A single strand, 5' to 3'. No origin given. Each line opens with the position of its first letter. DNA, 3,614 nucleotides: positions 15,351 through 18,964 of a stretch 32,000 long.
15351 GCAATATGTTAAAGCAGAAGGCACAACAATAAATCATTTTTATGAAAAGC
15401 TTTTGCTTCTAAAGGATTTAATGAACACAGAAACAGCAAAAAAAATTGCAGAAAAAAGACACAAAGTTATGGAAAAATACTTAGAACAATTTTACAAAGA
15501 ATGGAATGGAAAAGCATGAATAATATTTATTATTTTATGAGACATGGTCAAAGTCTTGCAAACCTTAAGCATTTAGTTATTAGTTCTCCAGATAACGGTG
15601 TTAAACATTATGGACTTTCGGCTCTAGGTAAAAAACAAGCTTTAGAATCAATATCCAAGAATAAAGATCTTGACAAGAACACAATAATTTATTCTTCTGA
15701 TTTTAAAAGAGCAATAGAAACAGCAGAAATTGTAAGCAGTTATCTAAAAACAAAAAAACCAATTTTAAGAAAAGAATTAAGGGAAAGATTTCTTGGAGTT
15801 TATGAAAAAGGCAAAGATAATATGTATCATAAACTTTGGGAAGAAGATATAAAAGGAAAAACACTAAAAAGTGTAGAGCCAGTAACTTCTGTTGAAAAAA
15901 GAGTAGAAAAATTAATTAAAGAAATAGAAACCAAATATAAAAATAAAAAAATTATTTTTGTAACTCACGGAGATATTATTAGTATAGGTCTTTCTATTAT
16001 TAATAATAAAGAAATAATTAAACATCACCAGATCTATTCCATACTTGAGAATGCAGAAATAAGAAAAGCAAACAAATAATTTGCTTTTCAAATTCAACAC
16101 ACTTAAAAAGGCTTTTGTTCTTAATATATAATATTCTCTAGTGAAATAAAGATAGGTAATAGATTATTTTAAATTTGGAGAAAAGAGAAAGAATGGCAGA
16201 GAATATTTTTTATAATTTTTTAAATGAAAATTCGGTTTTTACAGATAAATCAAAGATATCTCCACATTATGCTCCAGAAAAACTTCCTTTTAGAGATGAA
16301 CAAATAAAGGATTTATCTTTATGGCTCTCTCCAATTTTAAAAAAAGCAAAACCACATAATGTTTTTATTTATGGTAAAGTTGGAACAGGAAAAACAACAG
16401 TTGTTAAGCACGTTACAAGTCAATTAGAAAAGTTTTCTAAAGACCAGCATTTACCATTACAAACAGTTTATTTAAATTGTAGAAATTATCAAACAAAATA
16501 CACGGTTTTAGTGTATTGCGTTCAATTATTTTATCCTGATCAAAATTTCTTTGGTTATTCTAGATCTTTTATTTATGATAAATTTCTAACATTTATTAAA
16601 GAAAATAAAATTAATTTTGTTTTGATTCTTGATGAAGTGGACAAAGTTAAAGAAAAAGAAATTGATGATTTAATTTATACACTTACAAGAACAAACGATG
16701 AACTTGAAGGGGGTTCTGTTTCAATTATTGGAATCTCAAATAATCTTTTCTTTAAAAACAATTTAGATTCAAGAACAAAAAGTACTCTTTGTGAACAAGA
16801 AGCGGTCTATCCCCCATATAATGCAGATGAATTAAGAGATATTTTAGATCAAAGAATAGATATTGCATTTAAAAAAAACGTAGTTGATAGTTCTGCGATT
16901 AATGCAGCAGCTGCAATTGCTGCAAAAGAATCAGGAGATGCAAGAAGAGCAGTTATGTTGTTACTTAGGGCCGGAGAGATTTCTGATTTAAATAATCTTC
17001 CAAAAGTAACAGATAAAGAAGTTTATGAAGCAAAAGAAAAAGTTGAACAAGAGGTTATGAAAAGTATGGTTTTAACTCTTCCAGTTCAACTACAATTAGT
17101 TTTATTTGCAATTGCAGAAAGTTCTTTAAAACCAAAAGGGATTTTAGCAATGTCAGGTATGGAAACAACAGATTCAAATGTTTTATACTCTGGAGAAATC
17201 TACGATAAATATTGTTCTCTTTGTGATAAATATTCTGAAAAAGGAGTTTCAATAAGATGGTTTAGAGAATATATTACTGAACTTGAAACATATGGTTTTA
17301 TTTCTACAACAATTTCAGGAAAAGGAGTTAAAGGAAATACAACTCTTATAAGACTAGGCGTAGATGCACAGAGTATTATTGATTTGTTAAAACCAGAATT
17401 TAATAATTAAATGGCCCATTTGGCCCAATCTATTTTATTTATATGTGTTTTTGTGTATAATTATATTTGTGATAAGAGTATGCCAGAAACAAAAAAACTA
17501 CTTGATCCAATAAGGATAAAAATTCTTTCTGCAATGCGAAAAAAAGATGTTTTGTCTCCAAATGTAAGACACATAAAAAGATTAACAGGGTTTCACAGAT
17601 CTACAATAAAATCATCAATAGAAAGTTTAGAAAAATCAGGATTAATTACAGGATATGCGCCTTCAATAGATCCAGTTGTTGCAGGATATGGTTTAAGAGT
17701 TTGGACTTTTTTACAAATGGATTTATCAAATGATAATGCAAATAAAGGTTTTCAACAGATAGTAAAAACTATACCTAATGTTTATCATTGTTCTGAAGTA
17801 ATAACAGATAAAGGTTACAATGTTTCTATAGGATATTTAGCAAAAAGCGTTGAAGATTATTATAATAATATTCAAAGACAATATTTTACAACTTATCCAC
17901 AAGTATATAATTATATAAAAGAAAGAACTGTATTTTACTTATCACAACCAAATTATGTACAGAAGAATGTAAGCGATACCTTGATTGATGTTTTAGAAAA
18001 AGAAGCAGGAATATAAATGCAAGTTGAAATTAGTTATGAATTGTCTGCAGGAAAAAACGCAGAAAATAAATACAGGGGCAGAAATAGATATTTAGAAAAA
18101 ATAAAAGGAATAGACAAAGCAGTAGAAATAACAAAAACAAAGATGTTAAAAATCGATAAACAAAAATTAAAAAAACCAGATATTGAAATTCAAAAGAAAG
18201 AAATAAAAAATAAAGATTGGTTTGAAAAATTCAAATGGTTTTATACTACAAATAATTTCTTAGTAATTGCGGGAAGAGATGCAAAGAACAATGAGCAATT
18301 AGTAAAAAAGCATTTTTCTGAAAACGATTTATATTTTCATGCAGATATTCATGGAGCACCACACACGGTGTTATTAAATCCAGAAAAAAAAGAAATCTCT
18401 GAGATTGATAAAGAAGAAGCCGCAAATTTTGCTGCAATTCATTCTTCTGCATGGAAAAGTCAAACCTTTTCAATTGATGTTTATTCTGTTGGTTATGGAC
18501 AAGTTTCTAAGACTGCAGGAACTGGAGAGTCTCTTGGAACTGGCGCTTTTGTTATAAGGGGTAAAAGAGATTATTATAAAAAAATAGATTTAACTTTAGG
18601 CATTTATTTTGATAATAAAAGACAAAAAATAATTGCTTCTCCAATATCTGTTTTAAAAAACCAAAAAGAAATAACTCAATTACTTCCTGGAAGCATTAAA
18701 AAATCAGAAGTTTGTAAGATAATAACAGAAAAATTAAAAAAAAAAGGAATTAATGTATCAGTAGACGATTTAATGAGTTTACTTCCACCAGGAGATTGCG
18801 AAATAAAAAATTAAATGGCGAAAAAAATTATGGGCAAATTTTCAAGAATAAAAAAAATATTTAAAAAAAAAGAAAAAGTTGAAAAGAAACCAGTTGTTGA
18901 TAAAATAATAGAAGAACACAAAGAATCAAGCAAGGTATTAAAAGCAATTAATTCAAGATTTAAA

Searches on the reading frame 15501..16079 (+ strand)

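Call 5: search_protein_families(library=pfam, proteins=[window:15501-16079:+], max_evalue=0.001)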
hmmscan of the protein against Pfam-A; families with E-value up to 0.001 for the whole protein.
window:15501-16079:+ (192 aa): 1 family
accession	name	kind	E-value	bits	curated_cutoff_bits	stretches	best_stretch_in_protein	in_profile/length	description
PF00300.27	His_Phos_1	-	9.7e-26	91.1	21.7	1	11-178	2-169/194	Histidine phosphatase superfamily (branch 1)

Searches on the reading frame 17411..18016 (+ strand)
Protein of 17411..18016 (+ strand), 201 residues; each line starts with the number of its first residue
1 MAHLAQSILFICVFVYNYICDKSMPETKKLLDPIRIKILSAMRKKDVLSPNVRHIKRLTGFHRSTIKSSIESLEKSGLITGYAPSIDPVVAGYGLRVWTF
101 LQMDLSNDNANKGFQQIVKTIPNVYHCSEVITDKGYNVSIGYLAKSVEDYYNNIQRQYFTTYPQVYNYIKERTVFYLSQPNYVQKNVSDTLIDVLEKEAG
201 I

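Call 5: search_protein_families(library=pfam, proteins=[window:17411-18016:+], max_evalue=0.001)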
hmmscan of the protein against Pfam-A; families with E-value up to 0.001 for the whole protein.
window:17411-18016:+ (201 aa): 1 family
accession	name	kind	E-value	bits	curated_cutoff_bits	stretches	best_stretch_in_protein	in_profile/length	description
PF13730.12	HTH_36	-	0.00056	20.1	25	0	50-79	26-55/55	Helix-turn-helix domain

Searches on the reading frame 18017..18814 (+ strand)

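Call 5: search_protein_families(library=pfam, proteins=[window:18017-18814:+], max_evalue=0.001)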
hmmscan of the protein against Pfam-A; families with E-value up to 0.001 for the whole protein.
window:18017-18814:+ (265 aa): 2 families
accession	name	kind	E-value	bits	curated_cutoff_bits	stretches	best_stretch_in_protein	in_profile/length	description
PF05670.18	NFACT-R_1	-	1.9e-35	122.2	29.8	1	71-182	1-112/112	NFACT protein RNA binding domain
PF18297.6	NFACT-R_2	-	0.00047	20.7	26.9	0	75-156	4-80/104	NFACT protein RNA binding domain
